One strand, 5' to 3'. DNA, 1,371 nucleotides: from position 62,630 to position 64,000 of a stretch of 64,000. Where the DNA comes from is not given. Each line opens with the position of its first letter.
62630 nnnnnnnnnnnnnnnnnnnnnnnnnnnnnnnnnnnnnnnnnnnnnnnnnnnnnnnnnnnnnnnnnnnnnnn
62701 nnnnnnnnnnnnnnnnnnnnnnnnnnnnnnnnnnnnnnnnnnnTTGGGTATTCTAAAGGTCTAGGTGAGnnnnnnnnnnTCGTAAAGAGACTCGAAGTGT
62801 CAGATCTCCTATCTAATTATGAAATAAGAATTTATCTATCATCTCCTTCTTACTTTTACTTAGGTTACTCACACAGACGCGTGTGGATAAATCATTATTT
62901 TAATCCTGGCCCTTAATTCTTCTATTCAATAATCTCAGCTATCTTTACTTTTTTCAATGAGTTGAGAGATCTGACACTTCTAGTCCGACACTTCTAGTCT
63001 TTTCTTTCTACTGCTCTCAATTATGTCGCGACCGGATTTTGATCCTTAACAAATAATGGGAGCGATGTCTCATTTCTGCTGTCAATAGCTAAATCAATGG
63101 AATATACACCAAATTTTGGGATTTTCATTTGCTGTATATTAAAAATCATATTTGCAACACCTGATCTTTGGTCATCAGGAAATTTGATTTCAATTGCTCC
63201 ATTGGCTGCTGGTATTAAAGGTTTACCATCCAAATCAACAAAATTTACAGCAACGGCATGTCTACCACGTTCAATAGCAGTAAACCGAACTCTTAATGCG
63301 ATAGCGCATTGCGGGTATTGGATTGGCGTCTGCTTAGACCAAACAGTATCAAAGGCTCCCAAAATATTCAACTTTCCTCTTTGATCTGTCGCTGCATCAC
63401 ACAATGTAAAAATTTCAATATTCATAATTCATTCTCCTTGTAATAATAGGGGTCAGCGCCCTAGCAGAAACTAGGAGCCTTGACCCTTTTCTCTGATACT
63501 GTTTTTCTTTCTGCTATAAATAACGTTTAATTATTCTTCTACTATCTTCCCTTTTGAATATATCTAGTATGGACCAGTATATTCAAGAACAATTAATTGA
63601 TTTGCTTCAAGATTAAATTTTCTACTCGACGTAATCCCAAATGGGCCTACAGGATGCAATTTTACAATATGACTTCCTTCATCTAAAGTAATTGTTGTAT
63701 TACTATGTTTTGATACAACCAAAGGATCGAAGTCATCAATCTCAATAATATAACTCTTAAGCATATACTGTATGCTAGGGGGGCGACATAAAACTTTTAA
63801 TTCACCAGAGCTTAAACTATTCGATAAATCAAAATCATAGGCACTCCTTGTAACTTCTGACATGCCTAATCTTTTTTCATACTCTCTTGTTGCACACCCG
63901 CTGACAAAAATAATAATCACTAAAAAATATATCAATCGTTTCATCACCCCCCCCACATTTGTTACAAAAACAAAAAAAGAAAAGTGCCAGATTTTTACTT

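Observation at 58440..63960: Cassette-like accessory tail punctuated by a MITE-like element and solo copies of its terminal repeat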

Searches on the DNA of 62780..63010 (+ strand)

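Call 20: search_dna_similar(query=window:62780-63010:+, collection=plasmids, mode=distant, max_evalue=0.01)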
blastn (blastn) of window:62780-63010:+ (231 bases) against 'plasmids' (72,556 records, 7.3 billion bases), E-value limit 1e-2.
No match.

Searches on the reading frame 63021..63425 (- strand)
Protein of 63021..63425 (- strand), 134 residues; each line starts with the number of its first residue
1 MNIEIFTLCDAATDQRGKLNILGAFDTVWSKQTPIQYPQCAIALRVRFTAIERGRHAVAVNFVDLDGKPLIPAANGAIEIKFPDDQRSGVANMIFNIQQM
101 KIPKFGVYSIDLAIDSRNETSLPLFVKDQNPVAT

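Call 9: search_protein_families(library=pfam, proteins=[window:63021-63425:-], max_evalue=0.01)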
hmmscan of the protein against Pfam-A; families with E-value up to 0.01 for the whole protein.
window:63021-63425:- (134 aa): 1 family
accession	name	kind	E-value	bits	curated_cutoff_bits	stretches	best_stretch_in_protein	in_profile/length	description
PF22091.2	DUF6941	-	2.3e-39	135.1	27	1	4-127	1-125/125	Family of unknown function (DUF6941)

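Call 10: find_encoding_contigs(protein=window:63021-63425:-, flank=10000, max_places=6)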
Protein window:63021-63425:- (134 aa): 1 contig read that carries it; 1 place shown.
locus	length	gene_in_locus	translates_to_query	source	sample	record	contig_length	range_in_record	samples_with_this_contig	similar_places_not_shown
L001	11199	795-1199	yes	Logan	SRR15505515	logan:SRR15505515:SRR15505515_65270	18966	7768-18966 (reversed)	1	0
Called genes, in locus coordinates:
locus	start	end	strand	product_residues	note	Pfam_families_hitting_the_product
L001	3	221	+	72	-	?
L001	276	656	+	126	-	-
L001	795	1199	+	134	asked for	PF22091:DUF6941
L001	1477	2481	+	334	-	-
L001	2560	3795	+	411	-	PF00924:MS_channel_2nd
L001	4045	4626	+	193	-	PF19570:DUF6088 (weak)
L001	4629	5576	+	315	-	PF08843:AbiEii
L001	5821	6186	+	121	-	PF13686:DrsE_2 (faint), PF02635:DsrE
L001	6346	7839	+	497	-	PF00291:PALP, PF00462:Glutaredoxin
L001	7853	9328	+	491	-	PF00282:Pyridoxal_deC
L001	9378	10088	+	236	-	PF00849:PseudoU_synth_2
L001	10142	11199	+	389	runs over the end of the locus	PF00999:Na_H_Exchanger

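Call 68: search_protein_families(library=padloc, proteins=[window:63021-63425:-], max_evalue=0.001)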
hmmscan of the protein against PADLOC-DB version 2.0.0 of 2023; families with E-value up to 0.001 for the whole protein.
window:63021-63425:- (134 aa): 0 families

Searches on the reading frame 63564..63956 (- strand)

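Call 9: search_protein_families(library=pfam, proteins=[window:63564-63956:-], max_evalue=0.01)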
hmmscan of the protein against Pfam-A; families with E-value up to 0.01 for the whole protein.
window:63564-63956:- (130 aa): 1 family
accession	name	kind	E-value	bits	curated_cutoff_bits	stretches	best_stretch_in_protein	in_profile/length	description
PF08139.17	LPAM_1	-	0.00014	22.5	20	1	5-22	1-18/18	Prokaryotic membrane lipoprotein lipid attachment site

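Call 68: search_protein_families(library=padloc, proteins=[window:63564-63956:-], max_evalue=0.001)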
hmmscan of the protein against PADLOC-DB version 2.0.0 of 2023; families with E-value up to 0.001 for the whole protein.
window:63564-63956:- (130 aa): 0 families
